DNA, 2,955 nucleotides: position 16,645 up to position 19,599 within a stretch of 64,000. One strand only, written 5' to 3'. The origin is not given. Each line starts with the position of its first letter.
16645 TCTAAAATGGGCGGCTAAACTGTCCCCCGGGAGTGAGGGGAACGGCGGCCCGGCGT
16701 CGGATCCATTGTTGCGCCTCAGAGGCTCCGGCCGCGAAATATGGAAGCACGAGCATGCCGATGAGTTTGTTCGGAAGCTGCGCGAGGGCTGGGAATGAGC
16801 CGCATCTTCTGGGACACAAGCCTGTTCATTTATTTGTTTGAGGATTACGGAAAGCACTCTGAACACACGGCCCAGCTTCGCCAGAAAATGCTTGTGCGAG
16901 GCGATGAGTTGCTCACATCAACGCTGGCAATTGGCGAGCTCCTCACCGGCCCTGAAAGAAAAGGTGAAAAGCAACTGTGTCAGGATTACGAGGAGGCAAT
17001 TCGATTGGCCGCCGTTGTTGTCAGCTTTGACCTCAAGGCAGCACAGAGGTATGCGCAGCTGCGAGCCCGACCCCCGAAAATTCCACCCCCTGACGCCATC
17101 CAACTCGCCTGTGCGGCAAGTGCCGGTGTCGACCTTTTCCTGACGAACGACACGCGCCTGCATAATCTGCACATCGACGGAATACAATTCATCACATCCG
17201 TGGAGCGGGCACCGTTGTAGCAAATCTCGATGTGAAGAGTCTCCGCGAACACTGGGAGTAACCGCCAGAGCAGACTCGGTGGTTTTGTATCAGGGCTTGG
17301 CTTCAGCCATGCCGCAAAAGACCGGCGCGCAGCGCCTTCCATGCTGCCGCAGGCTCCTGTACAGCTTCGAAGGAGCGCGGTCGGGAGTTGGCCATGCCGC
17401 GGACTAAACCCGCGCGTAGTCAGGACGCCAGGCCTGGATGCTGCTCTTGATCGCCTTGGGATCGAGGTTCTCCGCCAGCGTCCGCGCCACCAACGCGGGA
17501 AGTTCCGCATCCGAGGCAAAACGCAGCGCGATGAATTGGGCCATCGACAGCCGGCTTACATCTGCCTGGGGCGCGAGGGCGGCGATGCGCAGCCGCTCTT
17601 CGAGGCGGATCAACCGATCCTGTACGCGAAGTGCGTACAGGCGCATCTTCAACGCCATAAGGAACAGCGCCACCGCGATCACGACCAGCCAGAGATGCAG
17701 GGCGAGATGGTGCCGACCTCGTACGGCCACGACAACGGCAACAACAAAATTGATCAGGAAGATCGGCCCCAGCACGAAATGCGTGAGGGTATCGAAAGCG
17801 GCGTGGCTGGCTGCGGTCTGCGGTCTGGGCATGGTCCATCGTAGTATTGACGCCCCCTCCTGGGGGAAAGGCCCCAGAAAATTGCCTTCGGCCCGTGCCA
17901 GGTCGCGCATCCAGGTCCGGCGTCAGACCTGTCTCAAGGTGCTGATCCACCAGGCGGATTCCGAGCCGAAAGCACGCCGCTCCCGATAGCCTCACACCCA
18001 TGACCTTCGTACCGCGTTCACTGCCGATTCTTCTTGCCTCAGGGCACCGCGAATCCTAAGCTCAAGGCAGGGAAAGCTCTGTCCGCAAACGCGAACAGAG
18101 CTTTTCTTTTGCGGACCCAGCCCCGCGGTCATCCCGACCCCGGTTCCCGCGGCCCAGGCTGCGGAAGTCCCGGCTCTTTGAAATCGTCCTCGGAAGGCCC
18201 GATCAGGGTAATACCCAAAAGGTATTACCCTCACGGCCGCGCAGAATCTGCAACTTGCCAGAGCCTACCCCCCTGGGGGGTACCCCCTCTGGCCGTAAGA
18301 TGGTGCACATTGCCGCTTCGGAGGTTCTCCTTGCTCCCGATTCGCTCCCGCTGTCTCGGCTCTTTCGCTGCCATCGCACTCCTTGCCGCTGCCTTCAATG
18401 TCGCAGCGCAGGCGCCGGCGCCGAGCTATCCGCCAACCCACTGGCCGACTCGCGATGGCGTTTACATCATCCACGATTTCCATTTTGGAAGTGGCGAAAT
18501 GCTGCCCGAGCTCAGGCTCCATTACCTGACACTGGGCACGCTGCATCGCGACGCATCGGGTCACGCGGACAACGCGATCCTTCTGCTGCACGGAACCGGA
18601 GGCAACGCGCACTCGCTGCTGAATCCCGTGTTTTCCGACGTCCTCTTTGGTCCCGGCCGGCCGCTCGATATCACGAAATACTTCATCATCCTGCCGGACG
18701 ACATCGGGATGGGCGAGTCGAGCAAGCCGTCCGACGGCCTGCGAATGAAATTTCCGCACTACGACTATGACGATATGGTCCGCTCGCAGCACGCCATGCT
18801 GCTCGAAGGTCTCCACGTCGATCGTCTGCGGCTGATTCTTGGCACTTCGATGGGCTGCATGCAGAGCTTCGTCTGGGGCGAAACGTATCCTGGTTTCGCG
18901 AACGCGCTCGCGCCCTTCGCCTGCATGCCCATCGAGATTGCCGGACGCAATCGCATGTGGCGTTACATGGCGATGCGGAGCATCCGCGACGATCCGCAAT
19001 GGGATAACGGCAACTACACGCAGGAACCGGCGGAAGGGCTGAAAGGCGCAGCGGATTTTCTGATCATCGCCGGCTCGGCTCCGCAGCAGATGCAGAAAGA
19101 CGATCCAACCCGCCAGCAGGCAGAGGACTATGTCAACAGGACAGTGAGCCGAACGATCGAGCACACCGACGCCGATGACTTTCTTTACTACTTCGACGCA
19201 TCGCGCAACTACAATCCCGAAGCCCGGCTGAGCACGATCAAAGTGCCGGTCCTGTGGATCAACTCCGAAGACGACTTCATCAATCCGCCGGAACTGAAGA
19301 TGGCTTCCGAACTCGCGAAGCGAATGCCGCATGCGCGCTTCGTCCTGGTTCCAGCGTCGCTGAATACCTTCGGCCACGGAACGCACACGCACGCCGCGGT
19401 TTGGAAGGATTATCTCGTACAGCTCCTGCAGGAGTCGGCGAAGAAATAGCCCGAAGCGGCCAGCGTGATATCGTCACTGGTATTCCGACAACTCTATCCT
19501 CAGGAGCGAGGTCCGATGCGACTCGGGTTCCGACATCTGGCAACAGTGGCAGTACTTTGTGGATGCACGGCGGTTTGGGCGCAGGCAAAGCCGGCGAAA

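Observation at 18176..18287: Colinear four-block ~110-nt module upstream of two unrelated genes (copy R2)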

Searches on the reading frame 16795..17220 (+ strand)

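Call 11: search_protein_families(library=pfam, proteins=[window:16795-17220:+], max_evalue=0.01)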
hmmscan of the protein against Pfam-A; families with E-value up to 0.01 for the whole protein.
window:16795-17220:+ (141 aa): 1 family
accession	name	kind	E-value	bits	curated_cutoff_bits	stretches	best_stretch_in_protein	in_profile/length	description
PF01850.27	PIN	-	1.4e-15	58.4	23.6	1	4-124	1-116/120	PIN domain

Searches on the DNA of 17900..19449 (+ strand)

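Call 10: search_rna_families(source=window, start=17900, end=18400, threshold=evalue, max_evalue=10)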
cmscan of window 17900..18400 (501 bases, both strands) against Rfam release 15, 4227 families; matches with E-value up to 10: 3.
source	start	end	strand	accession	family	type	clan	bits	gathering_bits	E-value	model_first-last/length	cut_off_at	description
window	18070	18112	+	RF00489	ctRNA_p42d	Gene; antisense;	-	16.4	50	1.1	1-46/46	no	ctRNA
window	18067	18175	-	RF02139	HOXA11-AS1_3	Gene; lncRNA;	-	14.7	50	5.1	1-98/98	no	HOXA11 antisense RNA 1 conserved region 3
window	18037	18178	-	RF02600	BASRCI27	Gene; sRNA;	-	13.2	59.8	2.5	1-167/167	no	Brucella sRNA CI27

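Call 60: search_dna_similar(query=window:17990-18300:+, collection=plasmids, mode=distant, max_rows=10)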
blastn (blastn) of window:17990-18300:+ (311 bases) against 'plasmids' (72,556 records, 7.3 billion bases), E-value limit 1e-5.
No match.

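Call 61: search_dna_similar(query=window:17990-18300:+, collection=phages, mode=distant, max_rows=10)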
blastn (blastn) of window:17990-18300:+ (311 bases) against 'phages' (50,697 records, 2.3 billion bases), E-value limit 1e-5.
No match.

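Call 71: search_rna_families(sources=[L014, L105, L090, L018, L011, L019, L020, L023, L034, L069, L075, L096, L110, L124, L125, L119], threshold=gathering)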
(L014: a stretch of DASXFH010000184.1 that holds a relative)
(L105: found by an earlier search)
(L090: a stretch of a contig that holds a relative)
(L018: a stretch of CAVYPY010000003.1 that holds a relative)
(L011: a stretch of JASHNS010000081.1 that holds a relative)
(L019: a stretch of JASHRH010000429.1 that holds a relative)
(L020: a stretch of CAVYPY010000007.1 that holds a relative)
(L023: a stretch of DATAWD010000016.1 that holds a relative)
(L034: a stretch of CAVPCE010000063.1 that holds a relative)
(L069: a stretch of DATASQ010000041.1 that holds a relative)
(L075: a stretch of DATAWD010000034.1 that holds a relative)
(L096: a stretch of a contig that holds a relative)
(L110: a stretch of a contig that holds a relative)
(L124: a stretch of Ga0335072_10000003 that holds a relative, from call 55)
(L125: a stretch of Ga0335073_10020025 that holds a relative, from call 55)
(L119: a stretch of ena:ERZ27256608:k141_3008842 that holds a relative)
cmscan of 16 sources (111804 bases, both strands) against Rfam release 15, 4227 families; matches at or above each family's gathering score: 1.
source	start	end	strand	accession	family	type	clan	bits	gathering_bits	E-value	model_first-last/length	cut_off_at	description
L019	2037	2110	-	RF00005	tRNA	Gene; tRNA;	CL00001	72.7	29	9.6e-14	1-71/71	no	tRNA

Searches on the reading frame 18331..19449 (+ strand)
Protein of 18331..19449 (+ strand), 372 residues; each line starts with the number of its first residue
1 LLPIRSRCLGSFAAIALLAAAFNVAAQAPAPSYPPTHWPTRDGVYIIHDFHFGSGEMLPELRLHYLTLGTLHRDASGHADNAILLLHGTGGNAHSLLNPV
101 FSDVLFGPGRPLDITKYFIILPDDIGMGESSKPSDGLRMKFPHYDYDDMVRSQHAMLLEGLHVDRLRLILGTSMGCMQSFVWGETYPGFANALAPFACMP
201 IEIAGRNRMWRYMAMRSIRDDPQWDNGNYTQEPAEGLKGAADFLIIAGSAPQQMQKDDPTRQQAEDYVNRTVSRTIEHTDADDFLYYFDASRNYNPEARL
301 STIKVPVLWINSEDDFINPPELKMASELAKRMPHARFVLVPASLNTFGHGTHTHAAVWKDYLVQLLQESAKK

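Call 11: search_protein_families(library=pfam, proteins=[window:18331-19449:+], max_evalue=0.01)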
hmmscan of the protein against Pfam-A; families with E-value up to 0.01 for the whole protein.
window:18331-19449:+ (372 aa): 3 families
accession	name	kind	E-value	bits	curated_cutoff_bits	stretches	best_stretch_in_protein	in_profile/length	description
PF00561.26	Abhydrolase_1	-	7.5e-15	55.7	25.8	1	81-341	1-234/245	alpha/beta hydrolase fold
PF12697.13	Abhydrolase_6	-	2.9e-07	31.8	26.3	1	83-342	1-201/217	Alpha/beta hydrolase family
PF12146.15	Hydrolase_4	-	3.1e-05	23.8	27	1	117-336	32-221/239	Serine aminopeptidase, S33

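Call 55: find_related_loci(query=window:18331-19449:+, collection=metagenome_contigs, flank=1500)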
Query window:18331-19449:+ (372 aa) in metagenome_contigs; peptide patterns used: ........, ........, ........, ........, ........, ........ (x = any residue, [..] = any of these).
438 stretches matched a pattern; 315 encode a relative of the query (tblastn E <= 1e-3); the best 80 are kept; 80 distinct loci.
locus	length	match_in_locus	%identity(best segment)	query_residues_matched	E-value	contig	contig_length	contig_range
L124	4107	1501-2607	84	4-372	0e+0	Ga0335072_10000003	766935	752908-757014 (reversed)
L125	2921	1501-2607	86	1-372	0e+0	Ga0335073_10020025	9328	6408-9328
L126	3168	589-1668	78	13-372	0e+0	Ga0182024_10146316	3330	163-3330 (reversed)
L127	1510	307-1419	77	2-372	0e+0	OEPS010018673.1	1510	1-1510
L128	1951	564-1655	80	5-372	0e+0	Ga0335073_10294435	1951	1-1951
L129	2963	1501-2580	78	13-372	0e+0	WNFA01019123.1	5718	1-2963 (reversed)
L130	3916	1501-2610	75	7-372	0e+0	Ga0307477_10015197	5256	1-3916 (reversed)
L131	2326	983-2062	76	13-372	0e+0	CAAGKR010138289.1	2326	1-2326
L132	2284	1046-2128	77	13-372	0e+0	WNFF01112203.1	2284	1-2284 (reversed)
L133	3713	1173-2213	78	27-372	0e+0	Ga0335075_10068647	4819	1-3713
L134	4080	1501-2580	78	13-372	0e+0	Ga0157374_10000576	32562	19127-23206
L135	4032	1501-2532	79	29-372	0e+0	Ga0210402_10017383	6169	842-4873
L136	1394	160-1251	75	5-372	0e+0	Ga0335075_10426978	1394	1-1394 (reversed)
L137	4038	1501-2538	78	27-372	0e+0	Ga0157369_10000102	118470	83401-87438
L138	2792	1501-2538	79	27-372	0e+0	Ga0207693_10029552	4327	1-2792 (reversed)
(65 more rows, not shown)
